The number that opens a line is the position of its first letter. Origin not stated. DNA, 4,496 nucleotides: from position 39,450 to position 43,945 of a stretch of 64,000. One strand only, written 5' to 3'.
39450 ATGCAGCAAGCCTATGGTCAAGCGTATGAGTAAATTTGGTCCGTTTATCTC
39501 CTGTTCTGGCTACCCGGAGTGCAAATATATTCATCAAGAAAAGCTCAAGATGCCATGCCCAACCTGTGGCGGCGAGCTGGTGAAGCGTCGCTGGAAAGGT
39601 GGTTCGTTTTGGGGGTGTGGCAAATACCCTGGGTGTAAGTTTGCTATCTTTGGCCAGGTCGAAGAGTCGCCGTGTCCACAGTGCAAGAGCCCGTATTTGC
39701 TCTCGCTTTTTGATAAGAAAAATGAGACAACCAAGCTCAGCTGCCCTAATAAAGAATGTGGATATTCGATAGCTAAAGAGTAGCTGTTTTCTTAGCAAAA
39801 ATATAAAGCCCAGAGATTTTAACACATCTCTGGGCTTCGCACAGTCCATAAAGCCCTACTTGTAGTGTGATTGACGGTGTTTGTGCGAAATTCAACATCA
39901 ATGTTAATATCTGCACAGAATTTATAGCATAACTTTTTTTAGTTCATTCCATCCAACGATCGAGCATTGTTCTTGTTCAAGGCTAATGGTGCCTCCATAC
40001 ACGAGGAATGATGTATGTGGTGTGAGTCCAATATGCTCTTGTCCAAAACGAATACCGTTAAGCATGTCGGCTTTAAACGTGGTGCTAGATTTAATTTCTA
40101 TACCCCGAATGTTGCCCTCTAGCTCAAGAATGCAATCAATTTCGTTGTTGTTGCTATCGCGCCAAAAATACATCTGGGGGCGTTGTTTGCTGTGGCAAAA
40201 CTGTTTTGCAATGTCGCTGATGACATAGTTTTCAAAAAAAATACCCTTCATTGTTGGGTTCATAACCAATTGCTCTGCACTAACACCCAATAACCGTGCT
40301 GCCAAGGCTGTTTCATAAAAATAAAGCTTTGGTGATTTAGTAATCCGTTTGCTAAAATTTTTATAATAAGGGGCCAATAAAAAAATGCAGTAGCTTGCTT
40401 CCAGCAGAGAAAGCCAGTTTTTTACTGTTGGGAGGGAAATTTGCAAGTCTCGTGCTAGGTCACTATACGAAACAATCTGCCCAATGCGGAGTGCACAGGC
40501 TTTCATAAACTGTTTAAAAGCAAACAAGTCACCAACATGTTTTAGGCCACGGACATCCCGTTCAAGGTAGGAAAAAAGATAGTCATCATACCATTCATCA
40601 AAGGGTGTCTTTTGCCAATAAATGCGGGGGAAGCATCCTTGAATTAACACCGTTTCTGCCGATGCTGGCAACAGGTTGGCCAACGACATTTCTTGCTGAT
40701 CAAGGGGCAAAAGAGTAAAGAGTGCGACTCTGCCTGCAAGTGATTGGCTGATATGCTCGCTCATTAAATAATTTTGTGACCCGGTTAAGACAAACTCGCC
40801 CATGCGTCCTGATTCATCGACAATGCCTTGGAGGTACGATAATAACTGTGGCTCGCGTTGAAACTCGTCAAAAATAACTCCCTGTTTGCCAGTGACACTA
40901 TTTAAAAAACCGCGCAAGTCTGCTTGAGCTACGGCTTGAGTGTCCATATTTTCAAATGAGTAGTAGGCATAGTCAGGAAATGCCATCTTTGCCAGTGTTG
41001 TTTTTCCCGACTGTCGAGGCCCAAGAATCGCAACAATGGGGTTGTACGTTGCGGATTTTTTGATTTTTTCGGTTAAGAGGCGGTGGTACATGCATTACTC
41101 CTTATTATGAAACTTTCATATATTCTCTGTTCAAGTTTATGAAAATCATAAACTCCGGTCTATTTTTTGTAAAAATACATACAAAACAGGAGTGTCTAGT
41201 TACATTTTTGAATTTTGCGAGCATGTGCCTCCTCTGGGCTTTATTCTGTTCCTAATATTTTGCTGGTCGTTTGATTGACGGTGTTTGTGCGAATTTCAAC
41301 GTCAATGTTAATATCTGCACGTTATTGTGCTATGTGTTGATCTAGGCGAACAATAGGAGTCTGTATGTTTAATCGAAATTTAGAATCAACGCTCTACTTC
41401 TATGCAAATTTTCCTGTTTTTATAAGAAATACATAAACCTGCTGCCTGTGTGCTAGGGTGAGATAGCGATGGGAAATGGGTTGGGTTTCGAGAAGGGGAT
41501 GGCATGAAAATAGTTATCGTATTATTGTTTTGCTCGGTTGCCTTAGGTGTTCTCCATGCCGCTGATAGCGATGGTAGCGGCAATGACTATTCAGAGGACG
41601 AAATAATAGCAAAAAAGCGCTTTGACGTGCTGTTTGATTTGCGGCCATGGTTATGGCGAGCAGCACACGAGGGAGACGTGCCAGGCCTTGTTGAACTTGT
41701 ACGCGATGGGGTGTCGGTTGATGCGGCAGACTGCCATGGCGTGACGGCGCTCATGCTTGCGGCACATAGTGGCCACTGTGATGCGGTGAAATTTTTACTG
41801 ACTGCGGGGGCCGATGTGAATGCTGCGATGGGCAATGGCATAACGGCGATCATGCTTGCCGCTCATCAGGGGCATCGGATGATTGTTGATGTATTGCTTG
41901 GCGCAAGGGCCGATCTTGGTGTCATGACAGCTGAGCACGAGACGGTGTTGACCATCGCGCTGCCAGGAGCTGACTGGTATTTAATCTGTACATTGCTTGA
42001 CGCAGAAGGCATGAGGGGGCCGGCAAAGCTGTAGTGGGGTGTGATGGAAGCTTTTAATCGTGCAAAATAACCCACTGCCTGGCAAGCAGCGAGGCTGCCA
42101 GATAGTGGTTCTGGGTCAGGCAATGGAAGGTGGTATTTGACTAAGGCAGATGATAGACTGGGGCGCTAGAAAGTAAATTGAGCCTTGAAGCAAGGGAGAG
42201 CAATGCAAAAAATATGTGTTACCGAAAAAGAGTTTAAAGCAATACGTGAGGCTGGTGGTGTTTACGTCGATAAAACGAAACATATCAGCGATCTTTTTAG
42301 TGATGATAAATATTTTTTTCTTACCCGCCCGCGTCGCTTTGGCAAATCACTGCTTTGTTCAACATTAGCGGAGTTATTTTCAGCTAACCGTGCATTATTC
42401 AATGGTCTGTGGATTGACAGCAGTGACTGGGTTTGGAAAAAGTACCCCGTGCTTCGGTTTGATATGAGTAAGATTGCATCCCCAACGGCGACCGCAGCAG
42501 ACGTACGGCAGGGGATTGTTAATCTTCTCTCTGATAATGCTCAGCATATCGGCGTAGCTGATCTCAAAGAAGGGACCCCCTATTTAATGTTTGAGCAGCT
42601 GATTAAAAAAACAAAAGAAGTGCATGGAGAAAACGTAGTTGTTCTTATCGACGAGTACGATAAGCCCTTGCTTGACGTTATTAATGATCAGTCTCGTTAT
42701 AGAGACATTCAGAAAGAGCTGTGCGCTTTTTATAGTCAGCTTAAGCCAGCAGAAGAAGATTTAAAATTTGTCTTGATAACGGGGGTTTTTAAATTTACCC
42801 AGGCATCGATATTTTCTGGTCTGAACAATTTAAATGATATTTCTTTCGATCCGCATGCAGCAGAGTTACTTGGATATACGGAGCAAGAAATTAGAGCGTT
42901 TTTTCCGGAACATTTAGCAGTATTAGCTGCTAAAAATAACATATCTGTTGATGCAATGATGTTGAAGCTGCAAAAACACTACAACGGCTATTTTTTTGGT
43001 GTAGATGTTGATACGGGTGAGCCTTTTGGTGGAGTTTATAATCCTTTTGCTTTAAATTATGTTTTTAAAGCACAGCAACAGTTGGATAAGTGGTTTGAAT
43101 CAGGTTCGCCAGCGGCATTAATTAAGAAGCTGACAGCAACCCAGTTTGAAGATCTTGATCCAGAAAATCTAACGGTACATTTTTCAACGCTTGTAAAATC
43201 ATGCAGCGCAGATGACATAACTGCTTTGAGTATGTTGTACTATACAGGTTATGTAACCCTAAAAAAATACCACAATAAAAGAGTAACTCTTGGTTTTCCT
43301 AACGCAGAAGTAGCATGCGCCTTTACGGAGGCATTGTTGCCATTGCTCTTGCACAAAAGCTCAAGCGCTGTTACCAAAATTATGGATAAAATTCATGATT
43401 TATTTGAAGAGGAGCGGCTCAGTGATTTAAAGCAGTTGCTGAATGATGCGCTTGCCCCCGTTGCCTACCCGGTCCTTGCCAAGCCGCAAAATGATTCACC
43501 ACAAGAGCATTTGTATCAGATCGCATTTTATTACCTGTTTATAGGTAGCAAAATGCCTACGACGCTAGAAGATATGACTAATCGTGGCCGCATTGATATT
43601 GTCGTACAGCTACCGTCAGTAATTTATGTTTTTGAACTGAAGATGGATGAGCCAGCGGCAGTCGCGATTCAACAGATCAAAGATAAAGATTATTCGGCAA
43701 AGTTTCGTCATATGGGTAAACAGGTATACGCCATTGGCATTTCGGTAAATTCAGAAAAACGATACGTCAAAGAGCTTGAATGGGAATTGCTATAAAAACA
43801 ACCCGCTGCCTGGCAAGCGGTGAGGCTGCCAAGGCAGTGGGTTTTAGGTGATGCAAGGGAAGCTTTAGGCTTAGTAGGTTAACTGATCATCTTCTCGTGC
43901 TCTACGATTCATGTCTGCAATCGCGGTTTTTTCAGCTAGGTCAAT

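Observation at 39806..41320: Single-gene AAA+/DUF4143 module bracketed by 89-bp direct repeats: footprint of a duplicative insertion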

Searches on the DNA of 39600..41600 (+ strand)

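Call 70: search_rna_families(source=window, start=39600, end=41600, threshold=evalue, max_evalue=1)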
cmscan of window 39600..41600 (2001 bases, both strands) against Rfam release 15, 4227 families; matches with E-value up to 1: 0.
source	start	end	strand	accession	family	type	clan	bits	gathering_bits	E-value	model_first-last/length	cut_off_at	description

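Call 92: search_dna_similar(query=window:39784-41503:+, collection=plasmids, mode=distant, max_rows=8)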
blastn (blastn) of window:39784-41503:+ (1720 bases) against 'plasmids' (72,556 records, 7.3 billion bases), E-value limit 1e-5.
No match.

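Call 93: search_dna_similar(query=window:39784-41503:+, collection=phages, mode=distant, max_rows=8)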
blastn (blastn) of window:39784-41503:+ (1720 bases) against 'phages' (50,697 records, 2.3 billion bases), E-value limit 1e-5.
No match.

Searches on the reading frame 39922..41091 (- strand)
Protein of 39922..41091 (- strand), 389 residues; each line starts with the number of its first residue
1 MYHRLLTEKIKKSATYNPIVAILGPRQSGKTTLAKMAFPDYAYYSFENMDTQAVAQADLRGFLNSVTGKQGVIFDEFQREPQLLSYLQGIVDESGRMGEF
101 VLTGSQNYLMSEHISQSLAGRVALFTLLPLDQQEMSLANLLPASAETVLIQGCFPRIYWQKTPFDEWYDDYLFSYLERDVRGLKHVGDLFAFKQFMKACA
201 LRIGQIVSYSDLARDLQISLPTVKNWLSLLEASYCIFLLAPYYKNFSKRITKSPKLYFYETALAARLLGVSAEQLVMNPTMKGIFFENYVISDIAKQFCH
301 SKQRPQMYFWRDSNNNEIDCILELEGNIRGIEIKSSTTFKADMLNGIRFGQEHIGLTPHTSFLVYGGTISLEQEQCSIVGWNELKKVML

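Call 9: search_protein_families(library=pfam, proteins=[window:39922-41091:-], max_evalue=0.001)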
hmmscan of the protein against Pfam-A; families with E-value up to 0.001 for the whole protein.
window:39922-41091:- (389 aa): 2 families
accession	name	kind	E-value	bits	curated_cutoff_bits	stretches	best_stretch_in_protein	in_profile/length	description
PF13635.12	DUF4143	-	1.7e-46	158.3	28.1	1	177-336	1-160/160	Domain of unknown function (DUF4143)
PF13173.12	AAA_14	-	1.3e-26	93.6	27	1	17-135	2-128/129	AAA domain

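Call 16: find_encoding_contigs(protein=window:39922-41091:-, flank=10000, max_places=6)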
Protein window:39922-41091:- (389 aa): 2 contigs read that carry it; 1 place shown.
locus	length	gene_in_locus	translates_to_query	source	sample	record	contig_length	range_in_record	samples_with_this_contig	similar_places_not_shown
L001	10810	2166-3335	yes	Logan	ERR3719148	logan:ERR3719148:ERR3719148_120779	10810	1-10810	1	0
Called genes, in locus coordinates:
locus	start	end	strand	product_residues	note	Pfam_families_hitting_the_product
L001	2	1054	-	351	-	?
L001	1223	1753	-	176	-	PF12796:Ank_2, PF13857:Ank_5 (weak), PF00023:Ank, PF13606:Ank_3 (weak), PF13637:Ank_4 (weak)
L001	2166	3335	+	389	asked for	PF13173:AAA_14, PF13635:DUF4143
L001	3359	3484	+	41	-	-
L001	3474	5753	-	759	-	PF01751:Toprim, PF01131:Topoisom_bac, PF01396:Zn_ribbon_Top1, PF24029:DUF7340 (faint), PF01396:Zn_ribbon_Top1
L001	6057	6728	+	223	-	-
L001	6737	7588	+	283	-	-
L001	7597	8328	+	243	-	PF01553:Acyltransferase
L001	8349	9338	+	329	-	PF01882:DUF58 (weak), PF00092:VWA, PF13519:VWA_2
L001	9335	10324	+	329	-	PF05762:VWA_CoxE (weak), PF00092:VWA, PF13519:VWA_2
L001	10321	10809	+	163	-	?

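Call 27: find_homologous_proteins(query=window:39922-41091:-, max_evalue=1e-20)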
Query window:39922-41091:- (389 aa): 7991 proteins with E <= 1e-20 among 8000 candidates; the best 120 are listed.
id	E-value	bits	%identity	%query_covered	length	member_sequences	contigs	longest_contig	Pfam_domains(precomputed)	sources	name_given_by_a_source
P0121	5.7e-262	886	100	100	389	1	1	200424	PF13173.13,PF13635.13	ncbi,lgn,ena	-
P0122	1.5e-195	668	72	99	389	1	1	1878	PF13173.13,PF13635.13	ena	-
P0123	8.4e-176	603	68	99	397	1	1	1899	PF13173.13,PF13635.13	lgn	-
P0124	5.0e-172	590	66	99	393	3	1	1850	PF13173.13,PF13635.13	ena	-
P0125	2.4e-166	572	64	99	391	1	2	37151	PF13173.13,PF13635.13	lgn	-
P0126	9.2e-120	418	50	100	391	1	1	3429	PF13173.13,PF13635.13,PF13401.13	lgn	-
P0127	3.9e-116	406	47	100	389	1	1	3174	PF13173.13,PF13635.13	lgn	-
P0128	2.6e-115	404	49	99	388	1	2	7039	PF13173.13,PF13635.13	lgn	-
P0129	2.1e-114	401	48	99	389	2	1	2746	PF13173.13,PF13635.13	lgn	-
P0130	2.9e-114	400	47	99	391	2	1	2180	PF13173.13,PF13635.13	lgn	-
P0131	3.7e-114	400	47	100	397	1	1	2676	PF13173.13,PF13635.13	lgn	-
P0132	3.9e-114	400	48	100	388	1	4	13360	PF13173.13,PF13635.13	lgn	-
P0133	3.5e-113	397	49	99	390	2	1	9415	PF13173.13,PF13635.13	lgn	-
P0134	4.2e-113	396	46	99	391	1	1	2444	PF13173.13,PF13635.13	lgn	-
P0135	4.9e-113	396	46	99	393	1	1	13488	PF13173.13,PF13635.13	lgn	-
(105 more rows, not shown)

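Call 28: find_encoding_contigs(protein=P0122, flank=10000, max_places=3)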
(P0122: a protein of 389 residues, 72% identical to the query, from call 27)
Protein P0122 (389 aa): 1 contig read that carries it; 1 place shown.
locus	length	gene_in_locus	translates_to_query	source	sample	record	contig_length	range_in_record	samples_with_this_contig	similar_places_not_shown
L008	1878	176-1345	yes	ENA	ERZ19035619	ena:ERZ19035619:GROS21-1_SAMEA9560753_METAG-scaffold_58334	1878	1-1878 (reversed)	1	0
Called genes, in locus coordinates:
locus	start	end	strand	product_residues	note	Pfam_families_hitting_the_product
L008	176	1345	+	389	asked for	PF13173:AAA_14, PF13635:DUF4143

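Call 29: find_encoding_contigs(protein=P0123, flank=10000, max_places=3)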
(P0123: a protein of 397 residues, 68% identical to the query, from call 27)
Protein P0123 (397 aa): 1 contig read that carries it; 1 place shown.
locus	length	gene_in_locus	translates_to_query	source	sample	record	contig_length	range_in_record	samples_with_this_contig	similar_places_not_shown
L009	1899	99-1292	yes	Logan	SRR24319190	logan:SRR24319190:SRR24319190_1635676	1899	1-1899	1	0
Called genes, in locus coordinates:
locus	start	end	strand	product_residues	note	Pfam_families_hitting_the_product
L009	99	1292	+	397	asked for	PF13173:AAA_14, PF13635:DUF4143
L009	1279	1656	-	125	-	PF01850:PIN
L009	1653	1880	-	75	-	PF02604:PhdYeFM_antitox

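Call 30: find_encoding_contigs(protein=P0124, flank=10000, max_places=3)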
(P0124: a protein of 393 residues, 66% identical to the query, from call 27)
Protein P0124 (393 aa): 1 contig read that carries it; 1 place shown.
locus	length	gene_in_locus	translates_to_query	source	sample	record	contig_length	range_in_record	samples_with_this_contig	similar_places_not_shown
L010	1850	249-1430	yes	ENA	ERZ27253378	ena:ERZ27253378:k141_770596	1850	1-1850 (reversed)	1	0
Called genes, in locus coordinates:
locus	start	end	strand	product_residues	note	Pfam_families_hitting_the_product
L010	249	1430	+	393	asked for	PF13173:AAA_14, PF13635:DUF4143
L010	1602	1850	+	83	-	?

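Call 31: find_encoding_contigs(protein=P0125, flank=10000, max_places=3)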
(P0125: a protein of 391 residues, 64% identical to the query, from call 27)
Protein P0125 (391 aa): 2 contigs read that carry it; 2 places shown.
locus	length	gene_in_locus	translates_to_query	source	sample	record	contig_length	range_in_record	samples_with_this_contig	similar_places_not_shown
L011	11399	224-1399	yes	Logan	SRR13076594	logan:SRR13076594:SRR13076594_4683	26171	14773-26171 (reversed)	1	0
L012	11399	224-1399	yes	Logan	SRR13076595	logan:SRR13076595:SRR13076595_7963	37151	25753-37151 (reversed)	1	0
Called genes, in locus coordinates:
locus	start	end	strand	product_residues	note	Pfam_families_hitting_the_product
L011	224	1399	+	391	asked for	PF13173:AAA_14, PF13635:DUF4143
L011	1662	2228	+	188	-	-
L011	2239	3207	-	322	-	-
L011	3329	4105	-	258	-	-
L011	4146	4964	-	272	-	-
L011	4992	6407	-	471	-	-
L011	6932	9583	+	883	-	-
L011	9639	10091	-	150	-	-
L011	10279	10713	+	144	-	PF12796:Ank_2 (weak), PF13637:Ank_4 (faint), PF00023:Ank (weak)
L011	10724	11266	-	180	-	-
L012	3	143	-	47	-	?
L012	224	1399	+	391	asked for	PF13173:AAA_14, PF13635:DUF4143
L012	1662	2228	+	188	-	-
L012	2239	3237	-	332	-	-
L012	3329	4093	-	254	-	-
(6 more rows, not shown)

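Call 40: search_protein_families(library=padloc, proteins=[window:39922-41091:-], max_evalue=0.01)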
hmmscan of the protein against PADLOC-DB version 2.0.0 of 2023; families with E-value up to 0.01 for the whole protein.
window:39922-41091:- (389 aa): 9 families
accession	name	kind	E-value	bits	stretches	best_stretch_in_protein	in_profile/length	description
PDLC04790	PDC-S01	-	4.6e-95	316.8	1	1-372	11-404/422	-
PDLC04789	PDC-S01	-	2.2e-62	209.3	1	1-341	1-346/375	-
PDLC04791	PDC-S01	-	1.5e-30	104.2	1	1-345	1-361/395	-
PDLC04787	PDC-S01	-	7.8e-28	95.5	1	3-331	12-353/412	-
PDLC04786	PDC-S01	-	4e-17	60.1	2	250-345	302-396/439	-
PDLC04788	PDC-S01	-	4.4e-15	53.5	1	191-340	232-387/448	-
PDLC04792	PDC-S01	-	1.8e-09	34.7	1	255-341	306-390/452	-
PDLC01037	Csx1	-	0.00065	17.3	1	225-342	172-255/320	ARF+Nuclease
PDLC04140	mad8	-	0.009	13.6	0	8-36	18-46/314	mads_8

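Call 41: search_protein_families(library=ncbifam, proteins=[window:39922-41091:-], max_evalue=0.001)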
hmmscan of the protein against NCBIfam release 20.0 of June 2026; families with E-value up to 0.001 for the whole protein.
window:39922-41091:- (389 aa): 0 families

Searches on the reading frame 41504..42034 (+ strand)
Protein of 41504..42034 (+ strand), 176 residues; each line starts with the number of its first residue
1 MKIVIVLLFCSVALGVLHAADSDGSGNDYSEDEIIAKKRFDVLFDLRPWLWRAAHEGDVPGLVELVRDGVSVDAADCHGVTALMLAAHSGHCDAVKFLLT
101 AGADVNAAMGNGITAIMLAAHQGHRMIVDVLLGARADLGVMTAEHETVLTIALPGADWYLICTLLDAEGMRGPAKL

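Call 9: search_protein_families(library=pfam, proteins=[window:41504-42034:+], max_evalue=0.001)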
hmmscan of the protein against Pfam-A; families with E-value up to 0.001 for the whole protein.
window:41504-42034:+ (176 aa): 6 families
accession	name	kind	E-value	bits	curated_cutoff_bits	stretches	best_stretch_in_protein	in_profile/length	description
PF00023.36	Ank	-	2.9e-15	56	21.1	2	78-107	1-30/33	Ankyrin repeat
PF12796.13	Ank_2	-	5.7e-15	56.1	27.3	1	50-107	33-88/90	Ankyrin repeats (3 copies)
PF13637.12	Ank_4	-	9.6e-12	45.3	22.7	2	86-132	4-50/50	Ankyrin repeats (many copies)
PF13606.12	Ank_3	-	1.1e-11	44.1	22.3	1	78-107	1-30/30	Ankyrin repeat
PF13857.12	Ank_5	-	2.8e-11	43.9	27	1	67-115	3-52/56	Ankyrin repeats (many copies)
PF24521.3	Ank_KRIT1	-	7.6e-05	22.9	80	1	50-135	22-108/149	KRIT1 ankyrin-repeats domain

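Call 94: find_homologous_proteins(query=window:41504-42034:+, max_evalue=1e-10)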
Query window:41504-42034:+ (176 aa): 39 proteins with E <= 1e-10 among 514 candidates.
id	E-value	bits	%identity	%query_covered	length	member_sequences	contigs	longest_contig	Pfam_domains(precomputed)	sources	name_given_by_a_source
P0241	4.0e-110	383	100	100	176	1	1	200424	PF13606.13,PF13857.13,PF12796.14,PF00023.37,PF13637.13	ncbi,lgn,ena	-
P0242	2.1e-32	130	39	66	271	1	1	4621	PF13606.13,PF13857.13,PF23745.2,PF12796.14,PF00023.37,PF13637.13,PF21506.4,PF24521.3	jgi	-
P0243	1.2e-25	108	39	66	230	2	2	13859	PF13606.13,PF13857.13,PF23745.2,PF12796.14,PF00023.37,PF13637.13,PF21506.4,PF24521.3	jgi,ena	-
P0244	1.3e-24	105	33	67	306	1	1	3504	PF13606.13,PF13857.13,PF23745.2,PF12796.14,PF00023.37,PF13637.13,PF24521.3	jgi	jgi:ankyrin repeat protein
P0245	8.8e-21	93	37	67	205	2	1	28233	PF13606.13,PF13857.13,PF23745.2,PF12796.14,PF00023.37,PF13637.13,PF24521.3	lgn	-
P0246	2.9e-19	88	36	54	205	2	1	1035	PF13606.13,PF13857.13,PF23745.2,PF12796.14,PF00023.37,PF13637.13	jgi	jgi:ankyrin repeat protein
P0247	1.3e-18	86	42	59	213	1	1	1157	PF13606.13,PF13857.13,PF12796.14,PF00023.37,PF13637.13,PF24521.3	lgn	-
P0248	1.3e-17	82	41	49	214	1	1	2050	PF13606.13,PF13857.13,PF12796.14,PF00023.37,PF13637.13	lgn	-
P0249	7.7e-17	80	43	59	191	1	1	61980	PF13606.13,PF13857.13,PF12796.14,PF00023.37,PF13637.13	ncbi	ncbi:MAG TPA: ankyrin repeat domain-containing protein [Gallionella sp.]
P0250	1.0e-16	79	39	64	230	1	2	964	PF13606.13,PF13857.13,PF23745.2,PF12796.14,PF00023.37,PF13637.13,PF24521.3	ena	-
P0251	4.7e-16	77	39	40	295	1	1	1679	PF13606.13,PF13857.13,PF12796.14,PF00023.37,PF13637.13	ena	-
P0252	5.0e-16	77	40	49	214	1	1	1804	PF13606.13,PF13857.13,PF12796.14,PF00023.37,PF13637.13,PF24521.3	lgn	-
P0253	1.2e-15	76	38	51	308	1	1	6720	PF13606.13,PF13857.13,PF12796.14,PF00023.37,PF13637.13,PF24521.3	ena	-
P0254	1.4e-15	76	41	51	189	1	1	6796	PF13606.13,PF13857.13,PF12796.14,PF00023.37,PF13637.13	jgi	jgi:ankyrin repeat protein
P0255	1.7e-15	75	45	51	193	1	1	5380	PF13606.13,PF13857.13,PF12796.14,PF00023.37,PF13637.13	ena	-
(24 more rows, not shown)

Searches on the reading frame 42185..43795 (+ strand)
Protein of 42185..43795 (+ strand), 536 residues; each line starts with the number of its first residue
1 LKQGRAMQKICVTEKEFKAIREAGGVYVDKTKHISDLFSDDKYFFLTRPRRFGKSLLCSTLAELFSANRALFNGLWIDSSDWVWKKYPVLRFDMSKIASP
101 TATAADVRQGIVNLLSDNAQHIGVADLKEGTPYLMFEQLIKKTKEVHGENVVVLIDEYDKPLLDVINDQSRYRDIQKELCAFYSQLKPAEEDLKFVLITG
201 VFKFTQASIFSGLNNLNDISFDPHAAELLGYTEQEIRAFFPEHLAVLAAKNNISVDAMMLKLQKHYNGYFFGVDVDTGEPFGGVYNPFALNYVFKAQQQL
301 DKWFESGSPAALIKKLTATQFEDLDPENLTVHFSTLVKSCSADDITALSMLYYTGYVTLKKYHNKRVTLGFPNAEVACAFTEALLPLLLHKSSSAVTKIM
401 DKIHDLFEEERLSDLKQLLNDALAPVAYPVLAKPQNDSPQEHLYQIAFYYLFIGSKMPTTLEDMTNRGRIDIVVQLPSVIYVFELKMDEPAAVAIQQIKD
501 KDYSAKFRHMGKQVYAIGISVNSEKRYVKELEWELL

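Call 9: search_protein_families(library=pfam, proteins=[window:42185-43795:+], max_evalue=0.001)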
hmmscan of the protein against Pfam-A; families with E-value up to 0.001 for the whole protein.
window:42185-43795:+ (536 aa): 3 families
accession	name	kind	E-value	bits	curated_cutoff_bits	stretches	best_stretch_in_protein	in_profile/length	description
PF09820.16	AAA-ATPase_like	-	8.5e-57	192.7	26.1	1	15-210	5-201/201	Predicted AAA-ATPase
PF08011.17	PDDEXK_9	-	2.4e-16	60.1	25.5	1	440-530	2-104/105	PD-(D/E)XK nuclease superfamily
PF13401.12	AAA_22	-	0.00019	22.2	27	0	50-179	14-104/130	AAA domain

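Call 40: search_protein_families(library=padloc, proteins=[window:42185-43795:+], max_evalue=0.01)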
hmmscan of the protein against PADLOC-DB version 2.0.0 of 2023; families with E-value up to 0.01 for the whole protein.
window:42185-43795:+ (536 aa): 0 families

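Call 41: search_protein_families(library=ncbifam, proteins=[window:42185-43795:+], max_evalue=0.001)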
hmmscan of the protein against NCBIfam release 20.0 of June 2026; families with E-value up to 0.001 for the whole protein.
window:42185-43795:+ (536 aa): 0 families
